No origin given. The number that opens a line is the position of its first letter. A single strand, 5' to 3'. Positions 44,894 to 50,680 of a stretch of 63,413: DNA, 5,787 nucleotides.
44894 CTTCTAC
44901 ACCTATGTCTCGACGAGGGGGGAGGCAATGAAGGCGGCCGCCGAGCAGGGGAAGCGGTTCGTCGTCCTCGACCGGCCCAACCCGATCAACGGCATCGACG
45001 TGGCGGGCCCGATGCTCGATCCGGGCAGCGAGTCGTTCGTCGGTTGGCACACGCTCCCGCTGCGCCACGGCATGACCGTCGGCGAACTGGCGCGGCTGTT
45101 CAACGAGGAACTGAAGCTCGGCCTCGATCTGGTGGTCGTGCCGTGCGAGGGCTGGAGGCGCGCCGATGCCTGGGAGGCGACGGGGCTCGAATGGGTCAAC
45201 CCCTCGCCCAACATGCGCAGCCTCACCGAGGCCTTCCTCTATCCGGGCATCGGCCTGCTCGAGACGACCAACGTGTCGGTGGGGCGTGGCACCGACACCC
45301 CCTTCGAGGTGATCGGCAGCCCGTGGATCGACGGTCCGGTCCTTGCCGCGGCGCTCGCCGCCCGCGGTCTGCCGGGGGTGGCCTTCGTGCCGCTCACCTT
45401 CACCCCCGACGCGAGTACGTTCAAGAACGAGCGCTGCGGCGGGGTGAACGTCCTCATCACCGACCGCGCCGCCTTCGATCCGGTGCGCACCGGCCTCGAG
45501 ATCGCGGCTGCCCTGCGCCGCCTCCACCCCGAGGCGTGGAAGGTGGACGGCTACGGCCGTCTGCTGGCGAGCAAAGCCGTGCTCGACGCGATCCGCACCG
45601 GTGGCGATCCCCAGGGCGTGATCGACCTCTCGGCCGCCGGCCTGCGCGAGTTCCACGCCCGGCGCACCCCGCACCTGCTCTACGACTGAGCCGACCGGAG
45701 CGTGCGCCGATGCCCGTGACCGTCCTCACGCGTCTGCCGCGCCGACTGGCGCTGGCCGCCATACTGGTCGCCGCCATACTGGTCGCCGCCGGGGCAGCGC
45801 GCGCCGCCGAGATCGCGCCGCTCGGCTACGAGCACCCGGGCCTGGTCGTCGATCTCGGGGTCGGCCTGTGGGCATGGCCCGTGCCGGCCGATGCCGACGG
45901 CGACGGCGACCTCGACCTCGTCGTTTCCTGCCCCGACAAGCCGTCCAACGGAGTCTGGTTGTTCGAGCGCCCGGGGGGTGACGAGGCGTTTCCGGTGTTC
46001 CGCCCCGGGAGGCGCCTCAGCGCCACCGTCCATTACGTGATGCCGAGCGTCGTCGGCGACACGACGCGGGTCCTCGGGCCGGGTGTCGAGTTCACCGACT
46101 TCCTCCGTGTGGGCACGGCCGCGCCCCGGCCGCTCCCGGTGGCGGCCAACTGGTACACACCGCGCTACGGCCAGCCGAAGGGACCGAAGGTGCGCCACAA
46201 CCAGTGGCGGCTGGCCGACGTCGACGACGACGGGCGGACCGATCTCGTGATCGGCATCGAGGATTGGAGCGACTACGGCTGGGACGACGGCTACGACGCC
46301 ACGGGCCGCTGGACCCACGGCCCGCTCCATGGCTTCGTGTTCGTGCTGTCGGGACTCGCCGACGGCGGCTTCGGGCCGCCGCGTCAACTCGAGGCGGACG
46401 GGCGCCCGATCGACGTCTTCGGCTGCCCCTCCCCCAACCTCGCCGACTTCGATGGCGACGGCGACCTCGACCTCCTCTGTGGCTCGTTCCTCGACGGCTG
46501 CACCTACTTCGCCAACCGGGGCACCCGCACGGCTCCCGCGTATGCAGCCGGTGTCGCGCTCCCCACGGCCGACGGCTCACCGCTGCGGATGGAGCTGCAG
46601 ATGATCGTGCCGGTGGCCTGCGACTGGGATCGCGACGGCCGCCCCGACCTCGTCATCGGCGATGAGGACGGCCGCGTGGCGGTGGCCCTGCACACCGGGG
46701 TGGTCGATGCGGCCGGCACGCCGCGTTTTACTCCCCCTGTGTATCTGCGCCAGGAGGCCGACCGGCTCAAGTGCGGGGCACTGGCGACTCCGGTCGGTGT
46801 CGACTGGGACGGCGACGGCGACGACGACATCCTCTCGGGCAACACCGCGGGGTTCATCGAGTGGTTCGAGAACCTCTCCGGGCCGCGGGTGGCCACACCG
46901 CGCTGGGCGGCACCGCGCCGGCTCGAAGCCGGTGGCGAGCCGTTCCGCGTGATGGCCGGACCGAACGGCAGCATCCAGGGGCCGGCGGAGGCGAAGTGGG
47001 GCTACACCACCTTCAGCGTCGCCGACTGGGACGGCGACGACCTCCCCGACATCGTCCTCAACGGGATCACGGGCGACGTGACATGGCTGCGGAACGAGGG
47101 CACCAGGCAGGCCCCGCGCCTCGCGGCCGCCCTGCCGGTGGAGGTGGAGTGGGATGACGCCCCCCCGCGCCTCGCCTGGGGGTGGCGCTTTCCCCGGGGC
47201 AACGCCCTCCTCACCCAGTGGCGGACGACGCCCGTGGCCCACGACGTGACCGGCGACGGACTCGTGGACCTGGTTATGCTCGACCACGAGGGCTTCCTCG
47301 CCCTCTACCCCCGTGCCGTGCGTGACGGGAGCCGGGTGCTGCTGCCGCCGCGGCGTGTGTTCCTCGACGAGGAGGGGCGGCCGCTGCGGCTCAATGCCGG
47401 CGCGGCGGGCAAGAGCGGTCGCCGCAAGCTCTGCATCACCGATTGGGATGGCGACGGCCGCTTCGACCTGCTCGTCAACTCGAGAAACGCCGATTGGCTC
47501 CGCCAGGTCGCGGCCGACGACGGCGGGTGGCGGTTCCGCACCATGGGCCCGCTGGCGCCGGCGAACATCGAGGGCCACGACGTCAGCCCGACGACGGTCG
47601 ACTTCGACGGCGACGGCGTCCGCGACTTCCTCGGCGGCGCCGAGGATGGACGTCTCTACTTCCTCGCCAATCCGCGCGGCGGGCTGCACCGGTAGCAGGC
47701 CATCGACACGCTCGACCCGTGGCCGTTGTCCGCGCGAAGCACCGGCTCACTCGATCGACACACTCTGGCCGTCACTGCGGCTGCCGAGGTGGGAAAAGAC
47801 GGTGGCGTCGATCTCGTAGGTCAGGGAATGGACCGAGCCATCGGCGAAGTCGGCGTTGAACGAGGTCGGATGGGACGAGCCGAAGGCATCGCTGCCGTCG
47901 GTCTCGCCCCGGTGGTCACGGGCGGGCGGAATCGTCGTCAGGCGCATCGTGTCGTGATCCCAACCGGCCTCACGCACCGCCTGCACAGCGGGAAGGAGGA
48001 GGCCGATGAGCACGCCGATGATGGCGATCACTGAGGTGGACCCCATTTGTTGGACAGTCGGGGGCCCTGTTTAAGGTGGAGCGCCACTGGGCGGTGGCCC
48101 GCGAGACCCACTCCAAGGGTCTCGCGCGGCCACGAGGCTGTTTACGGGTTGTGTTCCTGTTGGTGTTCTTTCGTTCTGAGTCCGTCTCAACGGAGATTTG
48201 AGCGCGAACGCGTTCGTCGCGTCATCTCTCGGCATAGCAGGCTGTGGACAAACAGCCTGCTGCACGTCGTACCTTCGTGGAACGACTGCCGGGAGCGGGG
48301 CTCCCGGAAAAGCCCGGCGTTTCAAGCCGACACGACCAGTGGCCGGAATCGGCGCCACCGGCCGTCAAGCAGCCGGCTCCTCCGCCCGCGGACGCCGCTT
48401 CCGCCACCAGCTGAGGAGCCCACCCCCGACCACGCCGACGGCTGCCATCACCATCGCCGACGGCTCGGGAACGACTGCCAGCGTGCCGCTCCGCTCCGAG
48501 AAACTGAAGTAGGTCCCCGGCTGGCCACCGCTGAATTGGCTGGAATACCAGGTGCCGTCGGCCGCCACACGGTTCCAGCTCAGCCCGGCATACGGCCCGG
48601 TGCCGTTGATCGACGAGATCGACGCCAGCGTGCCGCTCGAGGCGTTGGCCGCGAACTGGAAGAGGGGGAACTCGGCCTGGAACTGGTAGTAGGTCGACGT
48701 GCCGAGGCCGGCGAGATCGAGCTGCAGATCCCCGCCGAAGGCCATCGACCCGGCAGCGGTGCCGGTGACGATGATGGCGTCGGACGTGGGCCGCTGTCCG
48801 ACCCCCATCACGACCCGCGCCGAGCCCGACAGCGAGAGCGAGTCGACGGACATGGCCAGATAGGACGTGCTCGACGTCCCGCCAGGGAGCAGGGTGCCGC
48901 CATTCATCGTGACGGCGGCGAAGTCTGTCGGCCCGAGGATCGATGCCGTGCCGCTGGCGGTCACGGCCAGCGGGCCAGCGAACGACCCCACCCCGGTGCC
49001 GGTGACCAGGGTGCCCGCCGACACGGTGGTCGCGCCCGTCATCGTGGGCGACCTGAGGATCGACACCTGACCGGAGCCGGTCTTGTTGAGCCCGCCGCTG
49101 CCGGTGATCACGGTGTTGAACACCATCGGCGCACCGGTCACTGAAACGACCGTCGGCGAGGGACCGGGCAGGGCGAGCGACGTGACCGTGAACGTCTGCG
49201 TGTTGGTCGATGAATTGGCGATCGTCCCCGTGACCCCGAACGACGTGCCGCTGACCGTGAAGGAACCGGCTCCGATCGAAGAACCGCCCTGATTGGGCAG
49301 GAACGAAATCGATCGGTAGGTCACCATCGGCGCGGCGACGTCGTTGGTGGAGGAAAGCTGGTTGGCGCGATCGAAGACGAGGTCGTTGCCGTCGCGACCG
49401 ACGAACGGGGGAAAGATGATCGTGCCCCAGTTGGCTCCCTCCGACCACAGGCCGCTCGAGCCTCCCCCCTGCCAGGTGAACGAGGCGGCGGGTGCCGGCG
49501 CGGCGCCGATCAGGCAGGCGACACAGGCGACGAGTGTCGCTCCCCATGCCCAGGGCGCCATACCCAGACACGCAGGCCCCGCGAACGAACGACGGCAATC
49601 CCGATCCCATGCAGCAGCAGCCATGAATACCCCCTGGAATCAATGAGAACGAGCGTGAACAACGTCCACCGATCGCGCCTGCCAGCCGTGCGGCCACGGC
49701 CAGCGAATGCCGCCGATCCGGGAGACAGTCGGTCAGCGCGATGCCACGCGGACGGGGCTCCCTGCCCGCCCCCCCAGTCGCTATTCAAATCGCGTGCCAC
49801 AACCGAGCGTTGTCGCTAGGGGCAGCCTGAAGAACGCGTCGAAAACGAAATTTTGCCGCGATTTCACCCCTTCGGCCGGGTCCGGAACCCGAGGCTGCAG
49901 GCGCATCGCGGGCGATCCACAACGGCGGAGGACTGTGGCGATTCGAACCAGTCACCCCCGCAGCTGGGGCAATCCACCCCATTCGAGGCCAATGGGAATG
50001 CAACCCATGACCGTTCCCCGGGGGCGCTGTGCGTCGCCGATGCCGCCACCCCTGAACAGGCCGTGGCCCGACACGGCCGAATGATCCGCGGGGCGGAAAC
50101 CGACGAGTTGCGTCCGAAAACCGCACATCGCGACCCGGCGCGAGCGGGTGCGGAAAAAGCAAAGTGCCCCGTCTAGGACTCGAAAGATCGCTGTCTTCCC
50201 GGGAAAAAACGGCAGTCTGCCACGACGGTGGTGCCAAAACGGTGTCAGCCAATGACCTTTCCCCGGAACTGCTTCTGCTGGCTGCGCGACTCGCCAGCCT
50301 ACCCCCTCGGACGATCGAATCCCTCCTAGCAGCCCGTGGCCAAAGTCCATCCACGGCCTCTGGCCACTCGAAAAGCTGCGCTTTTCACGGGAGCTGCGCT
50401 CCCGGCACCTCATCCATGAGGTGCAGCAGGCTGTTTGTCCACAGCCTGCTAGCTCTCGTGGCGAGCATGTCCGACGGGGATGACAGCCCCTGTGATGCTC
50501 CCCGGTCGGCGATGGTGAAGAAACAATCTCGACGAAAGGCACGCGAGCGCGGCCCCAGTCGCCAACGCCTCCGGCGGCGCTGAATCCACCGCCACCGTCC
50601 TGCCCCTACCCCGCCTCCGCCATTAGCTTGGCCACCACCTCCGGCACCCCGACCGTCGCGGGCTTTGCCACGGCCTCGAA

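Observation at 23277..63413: Interspersed ~125-bp repeat built from five consecutive hairpins, with stems kept by compensatory changes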

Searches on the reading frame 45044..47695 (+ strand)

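Call 12: search_protein_families(library=pfam, proteins=[window:45044-47695:+])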
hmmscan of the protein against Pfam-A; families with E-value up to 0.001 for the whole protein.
window:45044-47695:+ (883 aa): 3 families
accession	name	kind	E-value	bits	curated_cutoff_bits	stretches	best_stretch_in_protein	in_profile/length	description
PF13517.12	FG-GAP_3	-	1.7e-24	86.6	26.9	2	527-597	1-60/61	FG-GAP-like repeat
PF01839.29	FG-GAP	-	2.7e-13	49.9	22.1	0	466-480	7-21/37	FG-GAP repeat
PF12256.14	TcdB_toxin_midN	-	0.00026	20.8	24.8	0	784-822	18-57/181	Insecticide toxin TcdB middle/N-terminal region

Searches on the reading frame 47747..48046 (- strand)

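Call 12: search_protein_families(library=pfam, proteins=[window:47747-48046:-])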
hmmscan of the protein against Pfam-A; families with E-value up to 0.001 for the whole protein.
window:47747-48046:- (99 aa): 1 family
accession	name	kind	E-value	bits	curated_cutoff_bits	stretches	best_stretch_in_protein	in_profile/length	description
PF07596.16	SBP_bac_10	-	7.7e-06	26.6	23.3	1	28-81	216-267/268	Protein of unknown function (DUF1559)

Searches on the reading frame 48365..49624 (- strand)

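Call 12: search_protein_families(library=pfam, proteins=[window:48365-49624:-])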
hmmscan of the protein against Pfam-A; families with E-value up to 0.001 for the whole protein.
window:48365-49624:- (419 aa): 1 family
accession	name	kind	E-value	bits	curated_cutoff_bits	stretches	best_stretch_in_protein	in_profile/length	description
PF07589.16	PEP-CTERM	-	9.6e-05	22.8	20.7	1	385-409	2-24/24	PEP-CTERM motif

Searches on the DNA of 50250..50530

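Call 67: search_rna_families(source=window, start=50250, end=50530, threshold=evalue, max_evalue=10)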
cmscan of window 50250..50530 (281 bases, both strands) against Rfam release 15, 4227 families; matches with E-value up to 10: 2.
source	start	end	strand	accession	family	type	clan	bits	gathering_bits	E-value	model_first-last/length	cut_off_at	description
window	50375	50402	-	RF01834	fiv_FSE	Cis-reg; frameshift_element;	-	18.8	53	0.071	1-35/35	no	ribosomal frameshift site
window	50429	50488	-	RF03013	nadA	Gene; sRNA;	-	12.5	37.5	5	1-62/62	no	nadA riboswitch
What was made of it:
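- On Rfam structured RNA families: At E <= 10 on copy D only chance-level hits appear (fiv_FSE 18.8 bits against 53; call 67).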
